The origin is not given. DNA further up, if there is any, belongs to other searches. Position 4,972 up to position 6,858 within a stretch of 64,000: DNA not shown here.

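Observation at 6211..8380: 464-bp perfectly identical segment shared by the 3' ends of the two fibre paralogs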

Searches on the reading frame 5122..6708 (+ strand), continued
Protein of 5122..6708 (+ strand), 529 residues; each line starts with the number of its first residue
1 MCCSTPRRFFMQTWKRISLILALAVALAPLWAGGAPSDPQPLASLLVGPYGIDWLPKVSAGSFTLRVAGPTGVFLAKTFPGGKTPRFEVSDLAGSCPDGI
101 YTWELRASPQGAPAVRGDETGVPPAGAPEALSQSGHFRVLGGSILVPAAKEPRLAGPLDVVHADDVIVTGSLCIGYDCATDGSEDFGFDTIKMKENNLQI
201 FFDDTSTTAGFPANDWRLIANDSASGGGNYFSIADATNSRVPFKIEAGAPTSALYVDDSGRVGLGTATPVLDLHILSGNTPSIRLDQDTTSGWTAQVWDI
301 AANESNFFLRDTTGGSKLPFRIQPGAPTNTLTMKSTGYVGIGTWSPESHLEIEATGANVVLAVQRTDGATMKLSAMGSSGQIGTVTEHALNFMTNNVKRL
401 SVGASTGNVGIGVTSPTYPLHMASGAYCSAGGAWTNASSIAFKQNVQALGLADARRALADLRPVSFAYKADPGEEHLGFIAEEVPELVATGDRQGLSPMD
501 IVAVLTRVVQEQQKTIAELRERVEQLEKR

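Call 19: search_solved_structures(query=window:5122-6708:+, max_evalue=1, show_alignments=2)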
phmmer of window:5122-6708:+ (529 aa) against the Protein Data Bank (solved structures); distinct sequences matched with E-value up to 1: 2.
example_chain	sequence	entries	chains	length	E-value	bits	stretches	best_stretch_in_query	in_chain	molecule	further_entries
8ond_A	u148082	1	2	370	0.00013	24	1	204-391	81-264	bd2133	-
8ojn_C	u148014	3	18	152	0.00023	23.2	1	384-424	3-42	Cell wall surface anchor family protein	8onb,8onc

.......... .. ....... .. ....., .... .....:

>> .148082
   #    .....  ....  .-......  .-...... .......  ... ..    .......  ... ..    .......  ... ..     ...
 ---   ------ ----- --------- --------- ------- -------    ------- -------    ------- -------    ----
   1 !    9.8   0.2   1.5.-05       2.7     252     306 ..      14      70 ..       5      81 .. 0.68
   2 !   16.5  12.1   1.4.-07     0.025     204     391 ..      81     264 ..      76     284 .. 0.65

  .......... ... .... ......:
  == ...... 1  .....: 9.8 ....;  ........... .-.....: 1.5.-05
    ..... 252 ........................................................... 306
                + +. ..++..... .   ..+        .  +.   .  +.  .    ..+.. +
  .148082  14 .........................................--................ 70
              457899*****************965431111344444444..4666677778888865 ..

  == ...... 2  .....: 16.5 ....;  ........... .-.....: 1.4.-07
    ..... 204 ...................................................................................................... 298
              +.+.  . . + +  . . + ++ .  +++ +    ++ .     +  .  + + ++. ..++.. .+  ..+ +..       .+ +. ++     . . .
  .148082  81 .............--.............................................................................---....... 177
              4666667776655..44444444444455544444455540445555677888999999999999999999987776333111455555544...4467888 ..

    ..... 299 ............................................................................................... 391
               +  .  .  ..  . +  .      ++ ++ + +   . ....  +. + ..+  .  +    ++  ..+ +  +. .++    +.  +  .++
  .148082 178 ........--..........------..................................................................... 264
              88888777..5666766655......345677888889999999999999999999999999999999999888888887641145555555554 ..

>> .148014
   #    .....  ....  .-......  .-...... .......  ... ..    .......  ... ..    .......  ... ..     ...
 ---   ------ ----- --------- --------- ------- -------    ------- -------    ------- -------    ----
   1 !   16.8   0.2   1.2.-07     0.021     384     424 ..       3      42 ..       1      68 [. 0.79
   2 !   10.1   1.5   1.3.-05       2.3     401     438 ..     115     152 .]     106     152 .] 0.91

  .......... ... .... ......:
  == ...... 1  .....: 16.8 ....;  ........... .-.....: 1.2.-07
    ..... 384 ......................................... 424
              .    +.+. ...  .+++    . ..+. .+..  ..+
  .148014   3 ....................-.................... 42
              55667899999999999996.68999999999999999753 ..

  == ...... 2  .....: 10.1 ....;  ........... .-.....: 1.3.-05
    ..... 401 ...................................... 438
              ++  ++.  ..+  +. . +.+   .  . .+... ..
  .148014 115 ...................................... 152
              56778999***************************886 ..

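Call 25: list_cluster_members(proteins=[P0001, P0002])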
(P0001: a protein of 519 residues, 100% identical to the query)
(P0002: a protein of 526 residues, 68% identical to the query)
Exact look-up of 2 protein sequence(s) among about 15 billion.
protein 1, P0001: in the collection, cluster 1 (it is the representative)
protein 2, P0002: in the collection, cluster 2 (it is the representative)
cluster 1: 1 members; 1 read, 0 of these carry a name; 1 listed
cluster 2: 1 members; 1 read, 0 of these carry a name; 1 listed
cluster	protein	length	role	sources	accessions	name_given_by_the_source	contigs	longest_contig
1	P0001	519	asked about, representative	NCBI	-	-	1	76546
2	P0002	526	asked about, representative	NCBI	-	-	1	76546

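Call 37: predict_structure(alignment_id=A1)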
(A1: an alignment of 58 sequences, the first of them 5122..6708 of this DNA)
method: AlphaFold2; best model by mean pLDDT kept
length: 529 residues; sequences in the alignment: 58
mean_pLDDT: 71.5   pTM: 0.38
mean pLDDT of the five models: 71.5, 70.2, 69.9, 69.1, 67.4
residues with pLDDT >= 90: 58; 70-90: 272; 50-70: 112; < 50: 87
segments of 3 or more residues with pLDDT < 50: 1-5, 27-37, 116-126, 148-178, 184-190, 250-253, 255-269
pLDDT, mean of each block of 10 residues (from residue 1): 51 80 57 45 88 90 90 88 90 83 88 49 50 88 67 34 33 44 47 61 69 75 60 78 64 44 45 62 70 71 69 65 69 81 84 85 87 88 90 90 92 92 88 76 69 76 77 77 68 67 74 81 85
secondary structure, 60 per line:
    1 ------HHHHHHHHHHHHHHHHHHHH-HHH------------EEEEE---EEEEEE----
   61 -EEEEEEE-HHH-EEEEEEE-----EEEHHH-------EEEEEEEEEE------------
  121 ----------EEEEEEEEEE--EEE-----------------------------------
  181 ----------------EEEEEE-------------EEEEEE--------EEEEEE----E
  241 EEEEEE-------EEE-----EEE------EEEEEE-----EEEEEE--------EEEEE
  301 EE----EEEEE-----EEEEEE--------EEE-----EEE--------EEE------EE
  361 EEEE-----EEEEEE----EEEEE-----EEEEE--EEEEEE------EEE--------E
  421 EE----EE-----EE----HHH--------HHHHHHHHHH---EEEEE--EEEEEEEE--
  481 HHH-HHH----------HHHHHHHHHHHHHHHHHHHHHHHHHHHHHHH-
elements in order: H7-26 E43-47 E51-56 E62-68 E74-80 E86-88 E99-108 E131-140 E143-145 E197-202 E216-221 E230-235 E240-246 E254-256 E262-264 E271-276 E282-287 E296-302 E307-311 E317-322 E331-333 E339-341 E350-352 E359-364 E370-375 E380-384 E390-394 E397-402 E409-411 E420-422 H451-460 E464-468 E471-478 H498-528

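Call 39: fold_search(model_id=the predicted structure, library=pdb)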
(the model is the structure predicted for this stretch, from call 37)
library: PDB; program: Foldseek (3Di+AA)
matches with E <= 10: 676; with E <= 0.001: 0
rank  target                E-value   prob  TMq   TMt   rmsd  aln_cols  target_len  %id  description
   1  7zn2_e                1.4e-03  0.54  0.10  0.08  32.1       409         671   12  Tail tip of siphophage T5 : full complex after interaction with its bacterial receptor FhuA (released 2023-02-08)
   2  2ha1_MODEL_1_A        1.6e-03  0.98  0.13  0.30  24.1       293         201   10  Complex of the first and second type III domains of human Fibronectin in solution (released 2007-04-10)
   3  7cqy_C                3.3e-03  0.63  0.07  0.08  20.9       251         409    9  Tetrathionate hydrolase from Acidithiobacillus ferrooxidans mutant - D325N (released 2021-01-27)
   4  8ojn_A                5.3e-03  0.99  0.10  0.27  11.9       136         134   22  Structure of the C-terminal beta helix domain of the Bdellovibrio bacteriovorus Bd3182 fibre (released 2023-10-25)
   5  7dc3_A                8.1e-03  1.00  0.16  0.52   8.3       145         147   21  Crystal structure of the MyRF ICA domain (released 2021-08-25)
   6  8onc_A                1.1e-02  0.97  0.10  0.25  12.1       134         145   22  Structure of the C-terminal beta helix domain of the Bdellovibrio bacteriovorus Bd3182 fibre (released 2023-10-25)
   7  3sd2                  1.2e-02  1.00  0.14  0.73   5.0       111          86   15  Crystal structure of a putative member of duf3244 protein family (BT_3571) from Bacteroides thetaiotaomicron vpi-5482 at (released 2011-06-29)
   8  8onc_B                1.3e-02  0.97  0.10  0.25  11.9       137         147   23  Structure of the C-terminal beta helix domain of the Bdellovibrio bacteriovorus Bd3182 fibre (released 2023-10-25)
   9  9cqj_D                2.0e-02  1.00  0.13  0.58   4.9       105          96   19  CRYSTAL STRUCTURE OF GAGA-DOG HSP47(36-418) IN COMPLEX WITH ADNECTIN-53 (released 2024-10-30)
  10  5dc4_B                2.0e-02  1.00  0.11  0.50   4.8        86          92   24  CRYSTAL STRUCTURE OF MONOBODY AS25/ABL1 SH2 DOMAIN COMPLEX, CRYSTAL A (released 2016-03-02)
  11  4duw_A                2.0e-02  0.69  0.13  0.08  19.8       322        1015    9  E. coli (lacZ) beta-galactosidase (G974A) in complex with allolactose (released 2013-03-20)
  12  2ck2_B                2.8e-02  1.00  0.13  0.57   5.0       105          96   22  Structure of core-swapped mutant of fibronectin (released 2007-04-10)
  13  2cuh_MODEL_1_A        3.0e-02  1.00  0.14  0.52   8.9       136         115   15  Solution structure of the 31st fibronectin type III domain of the human tenascin X (released 2005-11-26)
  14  6xi3                  3.0e-02  0.41  0.12  0.16  21.0       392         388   12  Crystal structure of tetra-tandem repeat in extending region of large adhesion protein (released 2020-10-14)
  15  4uxg_I                3.0e-02  0.25  0.11  0.14  23.5       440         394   12  Crystal structure of the carboxy-terminal region of the bacteriophage T4 proximal long tail fibre protein gp34, R32 na (released 2015-09-30)
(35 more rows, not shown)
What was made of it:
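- Closest known: Bdellovibrio bacteriovorus MAT. Same: phmmer matches Bd2133 and the Bd3182 tip (call 19), and Foldseek gives local matches to 8OJN and to the MyRF ICA domain (call 39).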

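Call 40: search_protein_families(library=ncbifam, proteins=[window:5122-6708:+], max_evalue=0.01)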
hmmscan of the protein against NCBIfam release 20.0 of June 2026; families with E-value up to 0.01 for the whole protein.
window:5122-6708:+ (529 aa): 0 families
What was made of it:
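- Tried and rejected: NCBIfam has no model for the fibre proteins (call 40).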

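Call 52: find_encoding_contigs(protein=P0104, flank=8000, max_places=2)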
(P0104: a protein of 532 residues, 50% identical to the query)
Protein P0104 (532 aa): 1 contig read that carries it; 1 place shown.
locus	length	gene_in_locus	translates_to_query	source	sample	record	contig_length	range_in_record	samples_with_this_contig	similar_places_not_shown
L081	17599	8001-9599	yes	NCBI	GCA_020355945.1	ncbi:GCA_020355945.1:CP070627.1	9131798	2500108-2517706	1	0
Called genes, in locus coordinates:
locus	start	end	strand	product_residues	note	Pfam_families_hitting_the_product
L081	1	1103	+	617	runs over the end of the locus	PF04290:DctQ, PF06808:DctM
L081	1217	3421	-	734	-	PF25852:DUF6242_C (faint), PF14870:PSII_BNR (faint), PF15902:Sortilin-Vps10 (weak)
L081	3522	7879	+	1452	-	PF00668:Condensation, PF00501:AMP-binding, PF13193:AMP-binding_C, PF00550:PP-binding, PF00668:Condensation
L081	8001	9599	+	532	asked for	PF13884:Peptidase_S74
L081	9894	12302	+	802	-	PF01564:Spermine_synth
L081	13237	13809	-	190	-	-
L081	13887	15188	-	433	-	PF00753:Lactamase_B, PF17778:WHD_BLACT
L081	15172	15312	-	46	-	-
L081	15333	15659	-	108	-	PF07238:PilZ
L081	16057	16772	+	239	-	PF00520:Ion_trans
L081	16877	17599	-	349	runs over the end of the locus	PF02661:Fic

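Call 53: find_encoding_contigs(protein=P0080, flank=8000, max_places=2)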
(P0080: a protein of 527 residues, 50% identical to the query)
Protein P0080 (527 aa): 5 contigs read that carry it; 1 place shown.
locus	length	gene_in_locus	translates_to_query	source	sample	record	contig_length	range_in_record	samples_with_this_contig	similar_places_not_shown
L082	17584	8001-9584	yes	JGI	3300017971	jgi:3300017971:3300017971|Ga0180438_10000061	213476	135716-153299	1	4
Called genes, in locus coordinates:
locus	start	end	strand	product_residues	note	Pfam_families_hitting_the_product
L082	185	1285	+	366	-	PF13439:Glyco_transf_4 (weak), PF00534:Glycos_transf_1, PF13692:Glyco_trans_1_4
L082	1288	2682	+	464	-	PF13727:CoA_binding_3, PF02397:Bac_transf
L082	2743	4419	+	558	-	PF00501:AMP-binding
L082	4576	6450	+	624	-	PF00884:Sulfatase, PF01663:Phosphodiest (faint), PF16347:SGSH_C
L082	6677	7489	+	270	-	PF19420:DDAH_eukar, PF02274:ADI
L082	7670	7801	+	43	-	-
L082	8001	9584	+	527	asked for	PF13884:Peptidase_S74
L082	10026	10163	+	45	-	-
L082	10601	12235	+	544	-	PF13884:Peptidase_S74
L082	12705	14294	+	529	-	PF13884:Peptidase_S74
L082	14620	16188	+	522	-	PF13884:Peptidase_S74 (weak)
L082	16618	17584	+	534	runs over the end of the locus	PF13884:Peptidase_S74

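Call 58: search_protein_families(library=phrogs, proteins=[window:5152-6708:+], max_evalue=0.001)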
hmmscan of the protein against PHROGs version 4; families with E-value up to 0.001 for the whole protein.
window:5152-6708:+ (519 aa): 8 families
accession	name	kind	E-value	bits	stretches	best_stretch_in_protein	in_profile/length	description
phrog_9942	-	tail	5.3e-13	48.9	1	315-413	641-741/1178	tail fiber protein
phrog_18345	-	tail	7.7e-13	48.6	1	315-413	430-544/956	tail fiber protein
phrog_1980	-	tail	1.3e-09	38.9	1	328-518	258-435/449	tail fiber protein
phrog_372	-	tail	1.9e-07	31.2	1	318-513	571-742/743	tail protein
phrog_18186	-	tail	2.1e-06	27.7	1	330-514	398-575/582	baseplate wedge subunit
phrog_6921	-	tail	8.7e-06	25.8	1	414-518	614-729/738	tail fiber protein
phrog_5906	-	unknown function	0.00025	22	0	318-437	31-146/197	-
phrog_19195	-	head and packaging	0.00033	19.4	1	297-478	1190-1336/1425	virion structural protein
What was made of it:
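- Closest known: Phage tail fibres and tailspikes with a C-terminal intramolecular chaperone. Same: PHROG tail-fibre families match the last ~200 residues (call 58).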
